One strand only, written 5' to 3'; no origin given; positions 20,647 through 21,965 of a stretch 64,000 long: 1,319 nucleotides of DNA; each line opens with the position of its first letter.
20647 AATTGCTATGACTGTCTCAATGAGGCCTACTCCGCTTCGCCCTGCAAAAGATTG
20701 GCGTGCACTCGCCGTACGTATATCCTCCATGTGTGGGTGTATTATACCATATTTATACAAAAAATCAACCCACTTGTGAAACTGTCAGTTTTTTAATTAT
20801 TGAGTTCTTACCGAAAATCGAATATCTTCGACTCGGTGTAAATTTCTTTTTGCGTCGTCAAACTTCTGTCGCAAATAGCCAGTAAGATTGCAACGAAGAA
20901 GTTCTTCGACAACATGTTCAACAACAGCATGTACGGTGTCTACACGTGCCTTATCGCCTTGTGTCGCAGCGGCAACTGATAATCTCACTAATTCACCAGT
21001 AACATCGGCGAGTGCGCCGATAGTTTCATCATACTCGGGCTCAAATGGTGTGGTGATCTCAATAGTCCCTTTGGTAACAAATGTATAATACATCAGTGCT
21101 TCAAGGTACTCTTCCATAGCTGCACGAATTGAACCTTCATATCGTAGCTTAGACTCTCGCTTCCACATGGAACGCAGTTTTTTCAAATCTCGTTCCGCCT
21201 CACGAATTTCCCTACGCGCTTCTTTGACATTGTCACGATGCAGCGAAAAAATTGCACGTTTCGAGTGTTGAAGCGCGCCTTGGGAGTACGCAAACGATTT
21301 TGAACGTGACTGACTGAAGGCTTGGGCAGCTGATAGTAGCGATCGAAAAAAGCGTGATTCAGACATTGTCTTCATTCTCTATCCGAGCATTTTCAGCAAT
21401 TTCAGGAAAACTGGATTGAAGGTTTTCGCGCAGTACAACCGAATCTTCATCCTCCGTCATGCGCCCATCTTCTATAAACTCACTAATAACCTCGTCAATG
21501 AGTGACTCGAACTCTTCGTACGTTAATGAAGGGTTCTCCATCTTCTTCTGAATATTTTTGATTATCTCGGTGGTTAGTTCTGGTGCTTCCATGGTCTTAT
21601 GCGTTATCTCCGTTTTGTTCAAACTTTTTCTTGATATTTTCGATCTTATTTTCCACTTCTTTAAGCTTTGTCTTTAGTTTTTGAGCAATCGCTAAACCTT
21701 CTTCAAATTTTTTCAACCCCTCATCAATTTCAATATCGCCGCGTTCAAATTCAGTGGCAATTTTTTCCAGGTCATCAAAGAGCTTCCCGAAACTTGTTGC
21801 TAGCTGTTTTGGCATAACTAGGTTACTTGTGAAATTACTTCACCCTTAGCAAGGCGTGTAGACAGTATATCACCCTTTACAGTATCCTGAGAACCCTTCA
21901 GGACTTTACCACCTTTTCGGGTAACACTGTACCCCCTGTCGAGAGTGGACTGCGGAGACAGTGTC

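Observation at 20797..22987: Translin-like helical protein and an acidic mini-protein directly upstream of xseB-xseA (ExoVII)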

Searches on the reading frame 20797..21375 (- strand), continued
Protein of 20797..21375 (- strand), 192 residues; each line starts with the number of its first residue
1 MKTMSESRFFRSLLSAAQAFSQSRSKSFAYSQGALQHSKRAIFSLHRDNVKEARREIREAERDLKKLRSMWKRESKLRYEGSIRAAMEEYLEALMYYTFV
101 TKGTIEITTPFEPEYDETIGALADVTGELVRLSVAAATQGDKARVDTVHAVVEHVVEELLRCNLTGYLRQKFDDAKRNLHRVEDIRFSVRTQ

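Call 69: search_protein_families(library=pfam, proteins=[L024:8525-9277:+, L024:9313-10149:+, L008:8856-9788:+, L008:839-5908:+, L001:6668-7681:+, L001:7684-8253:+, L024:4511-5956:+], max_evalue=0.001)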
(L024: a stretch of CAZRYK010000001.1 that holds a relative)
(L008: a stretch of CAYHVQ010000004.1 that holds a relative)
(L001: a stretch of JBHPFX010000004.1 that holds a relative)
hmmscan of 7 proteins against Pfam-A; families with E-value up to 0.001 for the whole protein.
L024:8525-9277:+ (250 aa): 2 families
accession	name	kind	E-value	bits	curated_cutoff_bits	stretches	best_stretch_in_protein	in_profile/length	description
PF12705.13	PDDEXK_1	-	3.8e-34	119.2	22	1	5-236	3-247/247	PD-(D/E)XK nuclease superfamily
PF01930.23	Cas_Cas4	-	8.3e-08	32.9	22.7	1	128-235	54-158/160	Domain of unknown function DUF83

L024:9313-10149:+ (278 aa): 2 families
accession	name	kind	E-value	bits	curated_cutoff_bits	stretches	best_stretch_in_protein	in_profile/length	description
PF13482.12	RNase_H_2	-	1.3e-08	35.5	22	1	45-172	17-163/165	RNase_H superfamily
PF10108.15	DNA_pol_B_exo2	-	2.6e-06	27.7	24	0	109-164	110-164/213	Predicted 3'-5' exonuclease related to the exonuclease domain of PolB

L008:8856-9788:+ (310 aa): 1 family
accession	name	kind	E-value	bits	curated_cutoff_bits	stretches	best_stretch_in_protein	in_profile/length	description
PF00892.27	EamA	-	1.8e-35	122.6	28.2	2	9-145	2-134/135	EamA-like transporter family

L008:839-5908:+ (1689 aa): 4 families
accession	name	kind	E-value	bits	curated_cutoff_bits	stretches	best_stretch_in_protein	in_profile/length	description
PF13517.12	FG-GAP_3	-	1.1e-18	68.1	26.9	2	1411-1477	1-60/61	FG-GAP-like repeat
PF13620.12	CarboxypepD_reg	-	4.8e-09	36.9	32.3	1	422-496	2-78/82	Carboxypeptidase regulatory-like domain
PF01839.29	FG-GAP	-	2.4e-08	34.1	22.1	0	1460-1478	2-20/37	FG-GAP repeat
PF16743.10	PliI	-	0.00024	21.2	27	0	1516-1542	60-86/123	Periplasmic lysozyme inhibitor of I-type lysozyme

L001:6668-7681:+ (337 aa): 4 families
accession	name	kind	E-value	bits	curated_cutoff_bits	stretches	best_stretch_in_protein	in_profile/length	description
PF06439.18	3keto-disac_hyd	-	0.00014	22.5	26.8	1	125-255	42-186/187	3-keto-disaccharide hydrolase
PF13385.13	Laminin_G_3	-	0.00024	21.7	27.6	1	145-234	25-113/151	Concanavalin A-like lectin/glucanases superfamily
PF07963.17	N_methyl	-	0.00043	20.2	21.2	1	19-42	3-26/27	Prokaryotic N-terminal methylation motif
PF23918.1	DUF7257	-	0.00083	19.5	27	1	154-221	115-188/239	Domain of unknown function (DUF7257)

L001:7684-8253:+ (189 aa): 0 families

L024:4511-5956:+ (481 aa): 3 families
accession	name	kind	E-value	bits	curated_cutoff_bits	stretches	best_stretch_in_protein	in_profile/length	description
PF02878.22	PGM_PMM_I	-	1.5e-27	96.4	22.5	1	9-139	7-134/138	Phosphoglucomutase/phosphomannomutase, alpha/beta/alpha domain I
PF02880.22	PGM_PMM_III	-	3.4e-19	69.5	20.7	1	277-383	2-108/115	Phosphoglucomutase/phosphomannomutase, alpha/beta/alpha domain III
PF02879.22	PGM_PMM_II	-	4.3e-13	50.1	29.3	1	163-260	2-99/103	Phosphoglucomutase/phosphomannomutase, alpha/beta/alpha domain II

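Call 70: search_protein_families(library=padloc, proteins=[window:20797-21375:-], max_evalue=0.01)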
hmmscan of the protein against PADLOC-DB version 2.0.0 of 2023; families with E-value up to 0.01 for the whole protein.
window:20797-21375:- (192 aa): 0 families

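Call 71: search_protein_families(library=phrogs, proteins=[window:20797-21375:-], max_evalue=0.01)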
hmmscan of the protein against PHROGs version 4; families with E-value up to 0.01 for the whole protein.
window:20797-21375:- (192 aa): 0 families

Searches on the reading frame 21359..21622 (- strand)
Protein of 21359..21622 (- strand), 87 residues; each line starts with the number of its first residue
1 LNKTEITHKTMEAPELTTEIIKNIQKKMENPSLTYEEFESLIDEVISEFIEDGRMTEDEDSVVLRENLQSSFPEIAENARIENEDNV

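Call 3: search_protein_families(library=pfam, proteins=[window:21359-21622:-], max_evalue=1)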
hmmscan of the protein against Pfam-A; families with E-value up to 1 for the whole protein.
window:21359-21622:- (87 aa): 4 families
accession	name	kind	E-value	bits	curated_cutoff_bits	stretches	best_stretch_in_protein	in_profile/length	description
PF02885.22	Glycos_trans_3N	-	0.0051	17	26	1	24-52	4-32/63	Glycosyl transferase family, helical bundle domain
PF09402.16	MSC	-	0.02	14.7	29.7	1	10-63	129-182/337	Man1-Src1p-C-terminal domain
PF23582.1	WH_RGF3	-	0.071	13.6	27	1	28-66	55-93/105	RGF3 winged helix domain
PF14130.12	Cap4_nuclease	-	0.14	12.8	26.2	1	3-80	111-182/200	Cap4, dsDNA endonuclease domain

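Call 4: search_protein_families(library=ncbifam, proteins=[window:21359-21622:-], max_evalue=1)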
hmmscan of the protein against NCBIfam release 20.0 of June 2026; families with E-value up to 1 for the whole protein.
window:21359-21622:- (87 aa): 2 families
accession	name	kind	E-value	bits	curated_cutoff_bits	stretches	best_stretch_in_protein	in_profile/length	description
NF003338.0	PRK04350.1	subfamily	0.13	10.6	434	1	14-56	86-128/502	thymidine phosphorylase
NF038184.1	blaVMB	exception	0.17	11.2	500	1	13-64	116-166/242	VMB family subclass B1 metallo-beta-lactamase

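Call 15: find_homologous_proteins(query=window:21359-21592:-, max_evalue=0.01)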
Query window:21359-21592:- (77 aa): 3 proteins with E <= 0.01 among 3 candidates.
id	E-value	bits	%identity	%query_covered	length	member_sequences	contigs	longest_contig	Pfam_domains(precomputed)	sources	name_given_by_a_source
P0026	1.1e-38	147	99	100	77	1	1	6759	-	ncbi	ncbi:MAG: hypothetical protein V1685_01110 [Parcubacteria group bacterium]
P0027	1.1e-38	147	99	100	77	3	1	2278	-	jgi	-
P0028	2.8e-38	146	99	100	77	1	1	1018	-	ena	-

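Call 35: search_protein_families(library=pfam, alignment_id=A2, max_evalue=10)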
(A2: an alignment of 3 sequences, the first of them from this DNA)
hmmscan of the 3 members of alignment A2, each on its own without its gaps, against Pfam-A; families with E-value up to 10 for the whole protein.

A. member 1, seq(77 aa): 3 families
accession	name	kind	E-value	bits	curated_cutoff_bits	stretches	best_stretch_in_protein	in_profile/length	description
PF02885.22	Glycos_trans_3N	-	0.0083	16.3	26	1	14-42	4-32/63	Glycosyl transferase family, helical bundle domain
PF09402.16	MSC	-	0.048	13.5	29.7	1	3-53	132-182/337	Man1-Src1p-C-terminal domain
PF23582.1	WH_RGF3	-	0.096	13.2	27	1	18-56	55-93/105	RGF3 winged helix domain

B. families by the number of members that match (of 3 scanned): 8 families
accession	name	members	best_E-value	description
PF02885.22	Glycos_trans_3N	1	0.0083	Glycosyl transferase family, helical bundle domain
PF03705.20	CheR_N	1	0.037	CheR methyltransferase, all-alpha domain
PF09402.16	MSC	1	0.048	Man1-Src1p-C-terminal domain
PF11527.13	ARL2_Bind_BART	1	0.048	The ARF-like 2 binding protein BART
PF07966.17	A1_Propeptide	1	0.066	A1 Propeptide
PF16763.10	Spidroin_N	1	0.094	Major ampullate spidroin 1, spider silk protein 1, N-term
PF23582.1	WH_RGF3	1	0.096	RGF3 winged helix domain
PF17832.7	Pre-PUA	1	0.24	Pre-PUA-like domain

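Call 36: search_solved_structures(query=A2, max_evalue=10)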
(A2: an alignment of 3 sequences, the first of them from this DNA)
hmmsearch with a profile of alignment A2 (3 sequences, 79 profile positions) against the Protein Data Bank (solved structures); distinct sequences matched with E-value up to 10: 11.
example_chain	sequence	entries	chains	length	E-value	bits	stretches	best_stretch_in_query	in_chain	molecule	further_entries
2l2e_A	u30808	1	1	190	0.0088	19.5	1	18-58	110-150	Calcium-binding protein NCS-1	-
5cwb_A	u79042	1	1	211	0.047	17.2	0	5-52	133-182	Designed helical repeat protein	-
6aj6_A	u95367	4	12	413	0.16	15.6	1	15-49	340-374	Isocitrate dehydrogenase [NADP]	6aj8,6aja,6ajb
7e3n_A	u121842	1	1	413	0.17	15.4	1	15-49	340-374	Isocitrate dehydrogenase [NADP]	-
9s1g_A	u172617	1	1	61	0.26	14.8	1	18-61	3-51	DBL6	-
2d58_A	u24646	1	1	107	0.3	14.7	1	30-71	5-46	Allograft inflammatory factor 1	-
3hfh_A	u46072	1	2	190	0.41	14.2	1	36-73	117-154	Transcription elongation regulator 1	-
2g2b_A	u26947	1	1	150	0.54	13.8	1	30-71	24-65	Allograft inflammatory factor 1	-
8j07_l7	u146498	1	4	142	0.6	13.7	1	2-39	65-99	Dynein light chain Tctex-type protein 2B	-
8rgi_B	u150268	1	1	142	0.6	13.7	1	2-39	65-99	Dynein light chain Tctex-type protein 2B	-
9fqr_JY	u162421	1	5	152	0.82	13.2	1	2-39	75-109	Dynein light chain Tctex-type protein 2B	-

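Call 43: search_protein_representatives(protein=window:21359-21592:-)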
Query: 77 residues. Proteins with E-value up to 0.001 (for the whole library): 7; up to 1e-10: 2; up to 1e-30: 1. The best 7 are listed.
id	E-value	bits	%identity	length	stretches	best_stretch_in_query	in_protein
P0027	3.6e-39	147.3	99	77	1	1-77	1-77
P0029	1.1e-11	60.6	51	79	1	1-65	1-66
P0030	2.9e-09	53.0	46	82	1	2-69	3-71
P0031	4.9e-09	52.2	42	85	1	2-72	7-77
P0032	5.4e-06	42.7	46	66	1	9-60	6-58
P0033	3.7e-04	36.9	36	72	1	11-68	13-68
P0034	7.3e-04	35.9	31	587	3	9-71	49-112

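Call 45: find_encoding_contigs(protein=P0031, flank=4000, max_places=3)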
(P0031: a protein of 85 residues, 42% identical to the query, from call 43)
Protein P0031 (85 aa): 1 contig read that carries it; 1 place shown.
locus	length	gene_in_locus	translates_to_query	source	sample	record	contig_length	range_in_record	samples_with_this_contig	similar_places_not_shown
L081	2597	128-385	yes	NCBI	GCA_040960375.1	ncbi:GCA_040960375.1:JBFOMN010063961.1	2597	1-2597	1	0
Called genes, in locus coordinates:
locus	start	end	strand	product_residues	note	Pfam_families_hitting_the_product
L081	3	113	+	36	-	?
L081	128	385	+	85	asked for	-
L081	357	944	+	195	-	PF01997:Translin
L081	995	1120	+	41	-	-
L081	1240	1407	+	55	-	-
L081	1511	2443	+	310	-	PF00892:EamA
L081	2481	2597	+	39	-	?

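Call 46: find_encoding_contigs(protein=P0032, flank=5000, max_places=3)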
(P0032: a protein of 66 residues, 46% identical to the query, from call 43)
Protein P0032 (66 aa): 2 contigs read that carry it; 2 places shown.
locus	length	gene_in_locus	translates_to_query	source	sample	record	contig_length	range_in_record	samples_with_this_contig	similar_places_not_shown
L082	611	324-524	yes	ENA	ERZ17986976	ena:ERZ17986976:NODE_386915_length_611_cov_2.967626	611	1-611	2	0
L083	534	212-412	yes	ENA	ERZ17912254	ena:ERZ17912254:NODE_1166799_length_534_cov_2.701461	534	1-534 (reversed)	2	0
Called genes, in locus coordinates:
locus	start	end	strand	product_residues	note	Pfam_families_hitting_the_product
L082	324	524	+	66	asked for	-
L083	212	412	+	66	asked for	-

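Call 47: find_encoding_contigs(protein=P0033, flank=5000, max_places=3)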
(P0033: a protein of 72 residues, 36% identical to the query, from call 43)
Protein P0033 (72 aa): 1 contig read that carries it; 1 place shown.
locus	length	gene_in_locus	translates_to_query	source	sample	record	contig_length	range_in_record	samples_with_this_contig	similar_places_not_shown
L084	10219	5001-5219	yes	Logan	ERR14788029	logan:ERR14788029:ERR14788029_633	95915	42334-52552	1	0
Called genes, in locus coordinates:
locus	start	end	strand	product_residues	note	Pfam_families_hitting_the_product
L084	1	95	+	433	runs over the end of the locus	PF02812:ELFV_dehydrog_N, PF00208:ELFV_dehydrog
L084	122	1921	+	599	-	PF06202:GDE_C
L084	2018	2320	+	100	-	PF21956:DUF6922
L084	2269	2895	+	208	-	PF08843:AbiEii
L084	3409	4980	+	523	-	PF01565:FAD_binding_4, PF02913:FAD-oxidase_C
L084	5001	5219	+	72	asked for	-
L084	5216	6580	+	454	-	PF21760:SecD_1st, PF22599:SecDF_P1_head, PF02355:SecD_SecF_C, PF03176:MMPL (weak)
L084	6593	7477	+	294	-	PF07549:Sec_GG, PF02355:SecD_SecF_C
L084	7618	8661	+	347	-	PF04545:Sigma70_r4, PF05066:HARE-HTH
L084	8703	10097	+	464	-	PF26449:DUF8128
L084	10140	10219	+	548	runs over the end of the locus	PF01935:DUF87, PF10412:TrwB_AAD_bind, PF13401:AAA_22 (faint), PF12696:TraG-D_C (weak)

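Call 48: find_encoding_contigs(protein=P0030, flank=5000, max_places=3)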
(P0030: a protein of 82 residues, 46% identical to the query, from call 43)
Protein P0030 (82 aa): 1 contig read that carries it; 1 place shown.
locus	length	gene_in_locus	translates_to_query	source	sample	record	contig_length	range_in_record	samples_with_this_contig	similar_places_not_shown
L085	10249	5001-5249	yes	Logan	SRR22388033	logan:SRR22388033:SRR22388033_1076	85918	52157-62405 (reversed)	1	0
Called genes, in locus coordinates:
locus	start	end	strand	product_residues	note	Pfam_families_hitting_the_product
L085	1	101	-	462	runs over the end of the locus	-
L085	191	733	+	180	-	PF02834:LigT_PEase, PF13563:2_5_RNA_ligase2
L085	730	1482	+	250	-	PF03808:Glyco_tran_WecG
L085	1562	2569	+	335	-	PF01063:Aminotran_4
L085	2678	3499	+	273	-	-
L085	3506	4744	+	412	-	PF13742:tRNA_anti_2, PF01336:tRNA_anti-codon (weak), PF02601:Exonuc_VII_L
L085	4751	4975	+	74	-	PF02609:Exonuc_VII_S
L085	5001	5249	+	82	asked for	-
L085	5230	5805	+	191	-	PF01997:Translin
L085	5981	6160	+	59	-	-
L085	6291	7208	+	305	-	PF00892:EamA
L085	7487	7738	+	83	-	-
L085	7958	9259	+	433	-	PF00817:IMS, PF11799:IMS_C (weak)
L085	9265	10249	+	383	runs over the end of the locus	PF03222:Trp_Tyr_perm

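Call 59: predict_structure(alignment_id=A5)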
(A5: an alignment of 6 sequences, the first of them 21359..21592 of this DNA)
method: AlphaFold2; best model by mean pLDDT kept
length: 77 residues; sequences in the alignment: 6
mean_pLDDT: 77.5   pTM: 0.60
mean pLDDT of the five models: 77.5, 76.5, 76.4, 75.2, 75.2
residues with pLDDT >= 90: 0; 70-90: 61; 50-70: 13; < 50: 3
segments of 3 or more residues with pLDDT < 50: none
pLDDT, mean of each block of 10 residues (from residue 1): 69 78 81 88 76 83 79 60
secondary structure, 60 per line:
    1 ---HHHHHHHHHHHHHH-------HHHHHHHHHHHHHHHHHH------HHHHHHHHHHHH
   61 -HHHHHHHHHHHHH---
elements in order: H4-17 H25-42 H49-60 H62-74

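Call 61: fold_search(model_id=the predicted structure, library=pdb)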
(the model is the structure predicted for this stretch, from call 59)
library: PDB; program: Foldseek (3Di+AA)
matches with E <= 10: 42; with E <= 0.001: 0
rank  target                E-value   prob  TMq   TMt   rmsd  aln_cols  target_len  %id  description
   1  4hwd_D                2.6e+00  0.07  0.25  0.23   9.2        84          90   11  Crystal structure of ATBAG2 (released 2013-05-29)
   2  4hwc_B                4.0e+00  0.06  0.28  0.25   9.6        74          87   14  Structure of ATBAG1 (released 2013-05-29)
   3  4hwi_B                4.2e+00  0.06  0.29  0.13   9.5        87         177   11  Crystal structure of ATBAG1 in complex with HSP70 (released 2013-05-29)
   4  4s1b_A                4.5e+00  0.25  0.49  0.19   3.2        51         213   24  Crystal Structure of L. monocytogenes phosphodiesterase PgpH HD domain in complex with Cyclic-di-AMP (released 2015-02-11)
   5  7nli_B                4.5e+00  0.10  0.38  0.33   9.2        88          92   12  S. cerevisiae Ty1 p22 restriction factor, Gag CA-CTD, AUG2 variant (released 2021-10-06)
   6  7nlh_A                5.4e+00  0.14  0.40  0.35   5.4        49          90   16  S. cerevisiae Ty1 p22 restriction factor, Gag CA-CTD, AUG1 variant (released 2021-10-06)
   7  7nlg_A                5.4e+00  0.09  0.40  0.35   8.7        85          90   13  S. cerevisiae Ty1 p22 restriction factor, Gag CA-CTD, AUG2 variant A273V mutant (released 2021-10-06)
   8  7t63_B                5.4e+00  0.06  0.25  0.08   7.5        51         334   20  Crystal structure of a delta 6 18:0-ACP desaturase from Thunbergia laurifolia (released 2022-07-13)
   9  4hwc_E                5.4e+00  0.04  0.26  0.24   9.1        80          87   10  Structure of ATBAG1 (released 2013-05-29)
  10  4hwh_D                5.7e+00  0.05  0.28  0.26   8.1        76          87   13  Crystal structure of ATBAG4 (released 2013-05-29)
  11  4hwc_A                6.1e+00  0.08  0.33  0.30   8.8        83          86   10  Structure of ATBAG1 (released 2013-05-29)
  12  6gzc_B                6.1e+00  0.06  0.29  0.29   8.3        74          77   16  heterotetrameric katanin p60:p80 complex (released 2019-08-07)
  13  9jjx_A                6.5e+00  0.13  0.46  0.13   4.9        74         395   19  Truncated RNF112, GDP-bound form 2 (released 2025-04-23)
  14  4b3w_A                6.5e+00  0.06  0.34  0.21   6.8        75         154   13  Crystal structure of human cytoglobin H(E7)Q mutant (released 2013-01-23)
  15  5ow5_B                6.5e+00  0.05  0.28  0.28   8.2        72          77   17  p60p80-CAMSAP complex (released 2018-07-11)
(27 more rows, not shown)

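Call 70: search_protein_families(library=padloc, proteins=[window:21359-21592:-], max_evalue=0.01)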
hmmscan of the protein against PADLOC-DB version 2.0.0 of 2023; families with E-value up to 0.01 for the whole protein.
window:21359-21592:- (77 aa): 0 families

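Call 71: search_protein_families(library=phrogs, proteins=[window:21359-21592:-], max_evalue=0.01)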
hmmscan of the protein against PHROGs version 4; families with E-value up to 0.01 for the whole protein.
window:21359-21592:- (77 aa): 0 families

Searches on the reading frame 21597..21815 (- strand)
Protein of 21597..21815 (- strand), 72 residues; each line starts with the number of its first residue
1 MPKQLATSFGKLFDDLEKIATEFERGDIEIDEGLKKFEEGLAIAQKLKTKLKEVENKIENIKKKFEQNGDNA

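Call 3: search_protein_families(library=pfam, proteins=[window:21597-21815:-], max_evalue=1)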
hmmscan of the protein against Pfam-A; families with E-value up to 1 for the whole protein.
window:21597-21815:- (72 aa): 14 families
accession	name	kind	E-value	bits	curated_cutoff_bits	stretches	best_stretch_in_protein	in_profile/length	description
PF02609.21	Exonuc_VII_S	-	2.4e-11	43.9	24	1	12-59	4-51/52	Exonuclease VII small subunit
PF07200.18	Mod_r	-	0.004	17.6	30.1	1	9-70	63-122/146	Modifier of rudimentary (Mod(r)) protein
PF10241.14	KxDL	-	0.0086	16.8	27.2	1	35-67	48-80/86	Uncharacterized conserved protein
PF06419.17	COG6_N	-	0.026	15.1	27.4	1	25-68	17-59/114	Conserved oligomeric complex COG6, N-terminal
PF24627.1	PUMA_CC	-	0.026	15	30.1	1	45-70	4-29/74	PUMA coiled-coil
PF16752.10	TBCC_N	-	0.035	14.9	27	1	15-67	30-80/115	Tubulin-specific chaperone C N-terminal domain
PF03087.19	BPS1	-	0.039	14.1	23.5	1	13-66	171-222/238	Protein BPS1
PF00715.22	IL2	-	0.041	14.3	26.2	1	18-63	62-106/145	Interleukin 2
PF04799.18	Fzo_mitofusin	-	0.043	13.7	27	1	3-66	97-160/161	fzo-like conserved region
PF18035.6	Bap31_Bap29_C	-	0.054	14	30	1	45-67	4-26/52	Bap31/Bap29 cytoplasmic coiled-coil domain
PF01671.21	ASFV_360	-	0.063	13.2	22.5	1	13-63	63-113/215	African swine fever virus multigene family 360 protein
PF07889.17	DUF1664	-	0.089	13.3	34.6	1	29-67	67-105/124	Protein of unknown function (DUF1664)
PF04513.17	Baculo_PEP_C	-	0.094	13.2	38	1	4-62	35-98/140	Baculovirus polyhedron envelope protein, PEP, C terminus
PF19962.4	EAD9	-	0.4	10.9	25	0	46-67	40-61/62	Effector-associated domain 9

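Call 4: search_protein_families(library=ncbifam, proteins=[window:21597-21815:-], max_evalue=1)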
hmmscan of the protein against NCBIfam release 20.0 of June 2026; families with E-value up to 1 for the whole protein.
window:21597-21815:- (72 aa): 20 families
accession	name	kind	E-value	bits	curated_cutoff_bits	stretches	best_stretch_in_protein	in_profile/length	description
TIGR01280.1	xseB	equivalog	1.8e-12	47.1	35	1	9-62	2-55/57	exodeoxyribonuclease VII small subunit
NF002140.0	PRK00977.1-4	equivalog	4.8e-12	45.5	71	1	7-67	10-70/81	exodeoxyribonuclease VII small subunit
NF002137.0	PRK00977.1-1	equivalog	1.2e-10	41.1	94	1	2-60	2-62/80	exodeoxyribonuclease VII small subunit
NF002138.0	PRK00977.1-2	equivalog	2.3e-09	36.9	77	1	8-61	7-60/77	exodeoxyribonuclease VII small subunit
NF002139.0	PRK00977.1-3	equivalog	7.4e-09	35.6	68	1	8-69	14-75/84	exodeoxyribonuclease VII small subunit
NF010672.0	PRK14069.1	equivalog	3.5e-08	33.7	123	1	7-67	8-68/95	exodeoxyribonuclease VII small subunit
NF010669.0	PRK14066.1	equivalog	2e-07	31.2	113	1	13-64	10-61/76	exodeoxyribonuclease VII small subunit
NF010666.0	PRK14063.1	equivalog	2.8e-07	30.5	111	1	7-63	7-63/78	exodeoxyribonuclease VII small subunit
NF010670.0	PRK14067.1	equivalog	6.4e-06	25.8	107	1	5-59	6-60/81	exodeoxyribonuclease VII small subunit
NF010673.0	PRK14070.1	equivalog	4.2e-05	23.5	119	1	9-71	3-65/75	exodeoxyribonuclease VII small subunit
NF010671.0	PRK14068.1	equivalog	4.8e-05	23.4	95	1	7-67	6-66/76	exodeoxyribonuclease VII small subunit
NF002141.0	PRK00977.1-5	equivalog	5.2e-05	23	92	1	4-59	18-73/93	exodeoxyribonuclease VII small subunit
TIGR03930.1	WXG100_ESAT6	subfamily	0.0034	17.5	44.85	1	42-68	58-84/90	WXG100 family type VII secretion target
NF053525.1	thylo_ssr2422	subfamily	0.0071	16.8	38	1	34-67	18-48/77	ssr2422 family thylakoid membrane protein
NF047516.1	LA_3659_fam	equivalog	0.017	14.7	36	1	29-66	107-144/221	LA_3659 family protein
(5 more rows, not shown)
